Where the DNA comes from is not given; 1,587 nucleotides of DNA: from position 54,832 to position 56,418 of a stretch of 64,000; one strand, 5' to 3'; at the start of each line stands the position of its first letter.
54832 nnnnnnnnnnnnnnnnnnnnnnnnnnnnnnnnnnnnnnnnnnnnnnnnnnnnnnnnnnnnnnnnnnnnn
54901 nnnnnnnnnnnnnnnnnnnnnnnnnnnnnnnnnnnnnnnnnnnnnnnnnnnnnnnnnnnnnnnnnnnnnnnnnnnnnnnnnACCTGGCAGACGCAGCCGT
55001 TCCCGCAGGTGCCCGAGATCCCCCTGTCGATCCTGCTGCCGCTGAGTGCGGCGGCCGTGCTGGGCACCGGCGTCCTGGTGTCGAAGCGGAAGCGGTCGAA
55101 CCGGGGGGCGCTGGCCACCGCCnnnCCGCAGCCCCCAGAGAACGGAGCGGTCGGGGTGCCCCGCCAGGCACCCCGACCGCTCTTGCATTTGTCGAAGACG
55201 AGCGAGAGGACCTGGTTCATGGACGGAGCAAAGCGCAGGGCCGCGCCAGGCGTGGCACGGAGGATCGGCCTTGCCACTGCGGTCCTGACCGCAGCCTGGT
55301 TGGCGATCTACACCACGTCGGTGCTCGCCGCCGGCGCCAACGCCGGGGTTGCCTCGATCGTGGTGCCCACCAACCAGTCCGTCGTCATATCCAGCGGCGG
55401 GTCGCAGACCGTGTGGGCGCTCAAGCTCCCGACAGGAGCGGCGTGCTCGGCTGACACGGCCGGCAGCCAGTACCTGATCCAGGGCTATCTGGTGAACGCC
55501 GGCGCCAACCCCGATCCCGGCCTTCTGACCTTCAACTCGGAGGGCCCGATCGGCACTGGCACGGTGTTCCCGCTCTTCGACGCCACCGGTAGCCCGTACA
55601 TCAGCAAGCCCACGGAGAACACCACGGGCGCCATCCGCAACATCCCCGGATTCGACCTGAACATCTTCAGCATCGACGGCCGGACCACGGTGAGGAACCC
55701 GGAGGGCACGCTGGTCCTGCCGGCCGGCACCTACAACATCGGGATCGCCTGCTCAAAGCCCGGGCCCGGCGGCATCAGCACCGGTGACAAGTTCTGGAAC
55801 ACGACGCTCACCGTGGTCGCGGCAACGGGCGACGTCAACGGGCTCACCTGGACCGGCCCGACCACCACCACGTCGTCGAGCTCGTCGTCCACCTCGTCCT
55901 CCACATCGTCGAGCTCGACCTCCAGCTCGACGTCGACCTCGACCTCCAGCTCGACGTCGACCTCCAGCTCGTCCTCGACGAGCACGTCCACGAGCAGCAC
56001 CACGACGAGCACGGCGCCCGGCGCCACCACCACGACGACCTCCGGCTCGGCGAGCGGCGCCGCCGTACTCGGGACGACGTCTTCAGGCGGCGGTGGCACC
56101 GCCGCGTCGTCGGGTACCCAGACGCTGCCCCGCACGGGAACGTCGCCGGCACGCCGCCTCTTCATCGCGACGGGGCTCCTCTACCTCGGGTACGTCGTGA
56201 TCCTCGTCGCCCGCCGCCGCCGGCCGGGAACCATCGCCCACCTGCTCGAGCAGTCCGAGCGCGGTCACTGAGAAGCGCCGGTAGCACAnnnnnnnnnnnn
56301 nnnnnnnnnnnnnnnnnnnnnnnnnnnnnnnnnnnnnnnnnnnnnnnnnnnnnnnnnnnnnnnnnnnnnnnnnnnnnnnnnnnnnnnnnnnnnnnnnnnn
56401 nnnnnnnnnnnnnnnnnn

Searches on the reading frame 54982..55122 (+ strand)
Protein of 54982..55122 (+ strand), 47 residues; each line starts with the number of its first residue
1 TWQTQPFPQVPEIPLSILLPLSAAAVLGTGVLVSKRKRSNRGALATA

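Call 16: search_protein_families(library=ncbifam, proteins=[window:54982-55122:+], max_evalue=10)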
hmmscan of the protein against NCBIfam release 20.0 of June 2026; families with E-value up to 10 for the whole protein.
seq(47 aa): 0 families

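Call 48: search_protein_representatives(alignment_id=A2)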
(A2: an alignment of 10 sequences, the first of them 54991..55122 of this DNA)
Query: 10 sequences, 44 profile positions. Proteins with E-value up to 0.001 (for the whole library): 460; up to 1e-10: 9; up to 1e-30: 0. The best 150 are listed.
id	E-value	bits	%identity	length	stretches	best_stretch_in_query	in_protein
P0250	6.0e-15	70.4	-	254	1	1-44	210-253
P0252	4.0e-13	64.6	-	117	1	1-38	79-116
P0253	4.8e-12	61.1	-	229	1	1-42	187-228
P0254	6.8e-12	60.7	-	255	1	1-42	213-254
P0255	1.2e-11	59.9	-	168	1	1-41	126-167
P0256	1.4e-11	59.6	-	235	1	1-43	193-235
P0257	2.0e-11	59.2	-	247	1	1-42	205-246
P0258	3.8e-11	58.3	-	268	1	1-40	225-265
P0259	7.9e-11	57.3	-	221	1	1-42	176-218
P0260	1.3e-10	56.5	-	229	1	3-39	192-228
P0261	1.9e-10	56.1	-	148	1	2-40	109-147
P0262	2.0e-10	56.0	-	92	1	3-36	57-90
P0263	2.2e-10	55.8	-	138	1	4-39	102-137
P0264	2.5e-10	55.7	-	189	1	1-38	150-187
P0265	5.0e-10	54.7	-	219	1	1-38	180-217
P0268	6.7e-10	54.3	-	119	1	3-34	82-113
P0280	6.6e-09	51.1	-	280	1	2-40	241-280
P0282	9.1e-09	50.7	-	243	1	2-41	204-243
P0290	1.8e-08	49.7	-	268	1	2-42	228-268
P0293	2.1e-08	49.5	-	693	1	1-37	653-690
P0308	8.5e-08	47.6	-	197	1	2-38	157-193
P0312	1.1e-07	47.1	-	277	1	2-40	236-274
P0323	2.6e-07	46.0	-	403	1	1-37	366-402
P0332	4.7e-07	45.2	-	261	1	2-36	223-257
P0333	4.8e-07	45.1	-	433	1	2-40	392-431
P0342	7.4e-07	44.5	-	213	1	1-40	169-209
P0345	8.2e-07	44.4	-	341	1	2-38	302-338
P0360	1.5e-06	43.6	-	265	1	2-34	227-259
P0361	1.6e-06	43.4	-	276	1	3-43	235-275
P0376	2.6e-06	42.8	-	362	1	1-42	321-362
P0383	3.1e-06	42.6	-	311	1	2-41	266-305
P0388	3.3e-06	42.5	-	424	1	3-36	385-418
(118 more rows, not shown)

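Call 52: list_cluster_members(proteins=[P0253, P0261, P0333, P0293, P0323, P0268, P0282, P0308, P0332, P0342])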
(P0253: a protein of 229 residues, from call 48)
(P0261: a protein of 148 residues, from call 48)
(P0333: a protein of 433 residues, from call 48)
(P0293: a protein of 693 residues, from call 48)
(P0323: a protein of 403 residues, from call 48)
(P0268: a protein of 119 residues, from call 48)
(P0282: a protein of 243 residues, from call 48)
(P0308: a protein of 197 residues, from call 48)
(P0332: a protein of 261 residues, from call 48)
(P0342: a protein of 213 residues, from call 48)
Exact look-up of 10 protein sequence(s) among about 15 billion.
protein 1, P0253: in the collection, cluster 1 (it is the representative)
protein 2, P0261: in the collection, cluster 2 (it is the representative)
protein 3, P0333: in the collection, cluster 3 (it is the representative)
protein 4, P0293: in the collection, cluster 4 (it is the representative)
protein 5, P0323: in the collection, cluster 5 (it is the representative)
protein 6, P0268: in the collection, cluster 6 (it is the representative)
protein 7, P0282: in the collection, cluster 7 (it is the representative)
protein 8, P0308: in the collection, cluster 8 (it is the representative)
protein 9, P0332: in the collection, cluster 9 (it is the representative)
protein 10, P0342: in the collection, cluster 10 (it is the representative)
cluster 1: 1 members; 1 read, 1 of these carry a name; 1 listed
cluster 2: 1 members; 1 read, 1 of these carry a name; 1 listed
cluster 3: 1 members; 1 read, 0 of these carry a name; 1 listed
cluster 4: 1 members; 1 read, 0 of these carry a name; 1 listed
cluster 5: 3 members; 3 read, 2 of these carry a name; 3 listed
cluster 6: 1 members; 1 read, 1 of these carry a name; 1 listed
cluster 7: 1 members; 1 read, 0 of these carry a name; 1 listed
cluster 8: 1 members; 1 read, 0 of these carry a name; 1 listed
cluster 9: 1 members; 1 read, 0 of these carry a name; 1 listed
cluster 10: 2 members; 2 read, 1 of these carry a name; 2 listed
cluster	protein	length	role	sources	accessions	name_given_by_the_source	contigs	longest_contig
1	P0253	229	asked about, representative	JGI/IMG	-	hypothetical protein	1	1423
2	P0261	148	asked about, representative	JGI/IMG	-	hypothetical protein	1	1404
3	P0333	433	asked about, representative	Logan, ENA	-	-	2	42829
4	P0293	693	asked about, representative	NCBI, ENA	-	-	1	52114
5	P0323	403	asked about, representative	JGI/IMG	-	hypothetical protein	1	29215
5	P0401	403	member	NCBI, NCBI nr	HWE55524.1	MAG TPA: hypothetical protein VG435_08420 [Acidimicrobiales bacterium] | hypothetical protein [Acidimicrobiales bacterium]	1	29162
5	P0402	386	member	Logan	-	-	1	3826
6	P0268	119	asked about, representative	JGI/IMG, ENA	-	hypothetical protein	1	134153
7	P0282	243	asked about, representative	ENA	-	-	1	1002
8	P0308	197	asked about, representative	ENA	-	-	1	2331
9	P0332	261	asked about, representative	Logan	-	-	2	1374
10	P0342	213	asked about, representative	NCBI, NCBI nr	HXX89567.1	MAG TPA: hypothetical protein VEI83_05005 [Acidimicrobiales bacterium] | hypothetical protein [Acidimicrobiales bacterium]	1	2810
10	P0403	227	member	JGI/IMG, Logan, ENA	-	-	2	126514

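Call 53: find_encoding_contigs(protein=P0333, flank=10000, max_places=1)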
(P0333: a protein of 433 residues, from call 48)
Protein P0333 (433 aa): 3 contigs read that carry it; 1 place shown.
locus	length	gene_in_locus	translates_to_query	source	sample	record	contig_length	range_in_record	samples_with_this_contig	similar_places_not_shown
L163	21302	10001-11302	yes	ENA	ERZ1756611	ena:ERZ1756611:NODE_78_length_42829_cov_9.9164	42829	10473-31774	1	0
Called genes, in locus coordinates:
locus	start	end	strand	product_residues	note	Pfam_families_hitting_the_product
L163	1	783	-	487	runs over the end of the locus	PF05762:VWA_CoxE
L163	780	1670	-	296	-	PF13191:AAA_16 (weak), PF00004:AAA, PF07724:AAA_2 (weak), PF07726:AAA_3 (faint), PF07728:AAA_5, PF13401:AAA_22 (weak)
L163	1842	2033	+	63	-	-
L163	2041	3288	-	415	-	PF00171:Aldedh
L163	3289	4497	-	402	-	PF13421:Band_7_1, PF24463:DUF7577 (weak), PF12773:DZR, PF13240:Zn_Ribbon_1 (weak), PF12773:DZR, PF13240:Zn_Ribbon_1 (weak), PF13248:Zn_ribbon_3 (weak), PF13240:Zn_Ribbon_1, +3 more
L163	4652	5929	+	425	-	PF00877:NLPC_P60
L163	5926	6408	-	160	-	-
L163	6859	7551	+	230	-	-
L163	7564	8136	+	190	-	-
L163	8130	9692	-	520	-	PF04203:Sortase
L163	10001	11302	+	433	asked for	PF25021:TEN_NHL, PF08450:SGL (faint), PF06739:SBBP (faint), PF24684:Vgb_lyase (faint), PF25021:TEN_NHL, PF01436:NHL, PF25021:TEN_NHL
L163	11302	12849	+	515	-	PF00150:Cellulase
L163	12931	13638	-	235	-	PF00483:NTP_transferase, PF12804:NTP_transf_3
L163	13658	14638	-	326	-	PF00288:GHMP_kinases_N, PF08544:GHMP_kinases_C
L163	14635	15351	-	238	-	PF00923:TAL_FSA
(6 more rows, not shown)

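Call 55: list_cluster_members(proteins=[P0345, P0376, P0388, P0383, P0280, P0312, P0361, P0290, P0360, P0258])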
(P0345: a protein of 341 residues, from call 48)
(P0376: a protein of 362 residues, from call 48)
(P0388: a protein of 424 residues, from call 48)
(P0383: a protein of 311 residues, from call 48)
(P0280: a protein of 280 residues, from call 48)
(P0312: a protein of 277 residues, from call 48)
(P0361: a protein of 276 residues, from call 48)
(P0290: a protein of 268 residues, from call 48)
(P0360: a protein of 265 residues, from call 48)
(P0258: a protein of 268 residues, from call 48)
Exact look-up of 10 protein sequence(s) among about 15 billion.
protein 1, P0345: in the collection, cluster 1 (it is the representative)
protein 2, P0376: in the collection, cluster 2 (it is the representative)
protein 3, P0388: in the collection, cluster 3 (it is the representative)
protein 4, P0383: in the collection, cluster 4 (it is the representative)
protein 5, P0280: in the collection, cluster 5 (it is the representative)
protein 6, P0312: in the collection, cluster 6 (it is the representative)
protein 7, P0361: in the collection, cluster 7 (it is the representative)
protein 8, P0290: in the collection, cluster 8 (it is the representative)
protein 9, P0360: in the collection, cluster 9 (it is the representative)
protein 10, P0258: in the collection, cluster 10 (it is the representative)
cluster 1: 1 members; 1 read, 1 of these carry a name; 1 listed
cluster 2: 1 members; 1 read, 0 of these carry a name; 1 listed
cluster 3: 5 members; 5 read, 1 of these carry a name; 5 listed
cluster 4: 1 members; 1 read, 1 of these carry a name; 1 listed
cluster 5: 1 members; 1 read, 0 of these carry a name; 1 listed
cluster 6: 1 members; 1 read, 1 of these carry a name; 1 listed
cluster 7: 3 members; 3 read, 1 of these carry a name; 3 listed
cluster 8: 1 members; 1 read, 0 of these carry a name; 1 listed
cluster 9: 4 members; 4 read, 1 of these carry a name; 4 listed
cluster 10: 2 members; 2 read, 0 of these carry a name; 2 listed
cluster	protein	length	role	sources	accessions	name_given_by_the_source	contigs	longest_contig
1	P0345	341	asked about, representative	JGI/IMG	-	choice-of-anchor A domain-containing protein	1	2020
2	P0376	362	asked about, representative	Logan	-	-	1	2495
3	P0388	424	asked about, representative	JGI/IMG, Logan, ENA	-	-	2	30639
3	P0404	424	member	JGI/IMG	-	hypothetical protein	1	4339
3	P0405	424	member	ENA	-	-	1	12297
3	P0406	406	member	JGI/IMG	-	-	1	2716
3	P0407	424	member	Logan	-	-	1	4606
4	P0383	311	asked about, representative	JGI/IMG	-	hypothetical protein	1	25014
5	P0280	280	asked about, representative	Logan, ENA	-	-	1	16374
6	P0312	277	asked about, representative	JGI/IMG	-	hypothetical protein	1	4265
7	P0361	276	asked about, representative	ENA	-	-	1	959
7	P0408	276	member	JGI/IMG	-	hypothetical protein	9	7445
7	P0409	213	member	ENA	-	-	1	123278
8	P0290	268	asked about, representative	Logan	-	-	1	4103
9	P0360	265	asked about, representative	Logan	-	-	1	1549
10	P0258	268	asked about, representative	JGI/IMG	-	-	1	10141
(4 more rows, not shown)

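Call 65: find_encoding_contigs(protein=P0293, flank=10000, max_places=1)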
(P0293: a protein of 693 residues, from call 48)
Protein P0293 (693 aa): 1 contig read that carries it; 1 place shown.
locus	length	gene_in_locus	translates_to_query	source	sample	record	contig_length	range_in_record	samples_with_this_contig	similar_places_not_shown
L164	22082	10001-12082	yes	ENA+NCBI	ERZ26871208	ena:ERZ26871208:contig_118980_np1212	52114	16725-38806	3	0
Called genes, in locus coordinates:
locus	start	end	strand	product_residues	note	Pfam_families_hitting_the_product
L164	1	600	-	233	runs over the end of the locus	PF13560:HTH_31, PF01381:HTH_3, PF12844:HTH_19 (faint), PF13443:HTH_26 (weak), PF07883:Cupin_2 (weak)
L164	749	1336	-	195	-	-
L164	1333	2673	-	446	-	PF01645:Glu_synthase, PF01070:FMN_dh, PF00478:IMPDH (weak), PF03060:NMO, PF01645:Glu_synthase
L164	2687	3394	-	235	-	-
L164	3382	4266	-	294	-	PF13522:GATase_6, PF13537:GATase_7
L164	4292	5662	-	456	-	PF00120:Gln-synt_C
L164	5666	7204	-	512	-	PF00324:AA_permease, PF13520:AA_permease_2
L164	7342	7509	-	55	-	-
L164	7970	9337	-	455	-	PF01474:DAHP_synth_2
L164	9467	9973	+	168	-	-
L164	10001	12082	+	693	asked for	-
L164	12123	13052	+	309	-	PF00296:Bac_luciferase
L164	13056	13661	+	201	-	PF01467:CTP_transf_like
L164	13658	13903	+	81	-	-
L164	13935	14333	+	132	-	PF02410:RsfS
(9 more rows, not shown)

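Call 66: find_encoding_contigs(protein=P0268, flank=10000, max_places=1)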
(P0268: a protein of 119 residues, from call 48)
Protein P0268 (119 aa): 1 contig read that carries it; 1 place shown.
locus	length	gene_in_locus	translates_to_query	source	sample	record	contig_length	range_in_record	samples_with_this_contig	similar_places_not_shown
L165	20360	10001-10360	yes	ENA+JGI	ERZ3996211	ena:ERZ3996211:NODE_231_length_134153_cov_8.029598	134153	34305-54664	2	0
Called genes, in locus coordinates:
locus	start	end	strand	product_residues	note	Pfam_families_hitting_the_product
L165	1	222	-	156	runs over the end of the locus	-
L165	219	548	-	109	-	-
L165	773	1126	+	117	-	PF01329:Pterin_4a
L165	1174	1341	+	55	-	-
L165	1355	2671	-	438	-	-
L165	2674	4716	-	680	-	PF00664:ABC_membrane (faint), PF00005:ABC_tran, PF02463:SMC_N (faint), PF13304:AAA_21 (faint)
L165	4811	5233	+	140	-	PF27105:Rv1265_N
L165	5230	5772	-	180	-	PF13489:Methyltransf_23 (weak), PF13847:Methyltransf_31, PF08241:Methyltransf_11, PF08242:Methyltransf_12, PF13649:Methyltransf_25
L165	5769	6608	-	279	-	PF00296:Bac_luciferase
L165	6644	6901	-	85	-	PF04226:Transgly_assoc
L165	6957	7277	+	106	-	PF22277:EncFtn-like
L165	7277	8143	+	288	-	PF01488:Shikimate_DH (weak), PF02558:ApbA (weak), PF02826:2-Hacid_dh_C (weak), PF03446:NAD_binding_2, PF03807:F420_oxidored, PF14833:NAD_binding_11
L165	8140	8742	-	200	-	PF01738:DLH, PF02230:Abhydrolase_2, PF12146:Hydrolase_4 (weak)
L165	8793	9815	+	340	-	PF00465:Fe-ADH, PF13685:Fe-ADH_2, PF25137:ADH_Fe_C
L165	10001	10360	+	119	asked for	-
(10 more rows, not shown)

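Call 86: search_protein_families(library=pfam, proteins=[P0264, P0293, P0323, P0282, P0308, P0332, P0342, P0345, P0376, P0383], max_evalue=0.001)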
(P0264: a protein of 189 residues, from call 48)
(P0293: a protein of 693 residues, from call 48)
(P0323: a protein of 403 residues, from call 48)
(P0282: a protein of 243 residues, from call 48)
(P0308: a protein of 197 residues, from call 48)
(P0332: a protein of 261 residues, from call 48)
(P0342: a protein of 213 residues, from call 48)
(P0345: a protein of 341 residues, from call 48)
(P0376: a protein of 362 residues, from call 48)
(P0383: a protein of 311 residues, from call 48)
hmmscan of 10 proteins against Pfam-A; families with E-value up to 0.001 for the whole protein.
P0264 (189 aa): 0 families

P0293 (693 aa): 0 families

P0323 (403 aa): 0 families

P0282 (243 aa): 0 families

P0308 (197 aa): 0 families

P0332 (261 aa): 0 families

P0342 (213 aa): 0 families

P0345 (341 aa): 1 family
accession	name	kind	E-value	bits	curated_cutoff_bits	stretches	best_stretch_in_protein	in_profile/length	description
PF20597.4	pAdhesive_15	-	2.8e-26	93.4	23.8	1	43-276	1-241/254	Putative Ice-binding-like adhesive domain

P0376 (362 aa): 0 families

P0383 (311 aa): 0 families

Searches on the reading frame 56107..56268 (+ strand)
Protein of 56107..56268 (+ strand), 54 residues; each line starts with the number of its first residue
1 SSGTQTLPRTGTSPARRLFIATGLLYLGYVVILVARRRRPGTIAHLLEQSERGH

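Call 16: search_protein_families(library=ncbifam, proteins=[window:56107-56268:+], max_evalue=10)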
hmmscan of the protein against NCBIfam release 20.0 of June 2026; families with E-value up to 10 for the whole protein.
seq(54 aa): 4 families
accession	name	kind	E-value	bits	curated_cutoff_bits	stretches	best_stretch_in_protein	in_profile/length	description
NF051874.1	PVV_CTERM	equivalog_domain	0.014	15.2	27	1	20-40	12-33/38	PVV-CTERM domain-containing choice-of-anchor G protein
NF053819.1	EF0750_LPXTG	subfamily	0.043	14.3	47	1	4-39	70-104/105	EF2685/EF0750 family sortase-dependent surface protein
NF058582.1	Microco_LAVTG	domain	0.084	13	27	1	7-39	2-34/34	LAVTG motif-containing sortase-dependent surface protein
NF046024.1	ZmpD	exception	0.26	8.4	3000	1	5-47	73-113/1812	zinc metalloprotease D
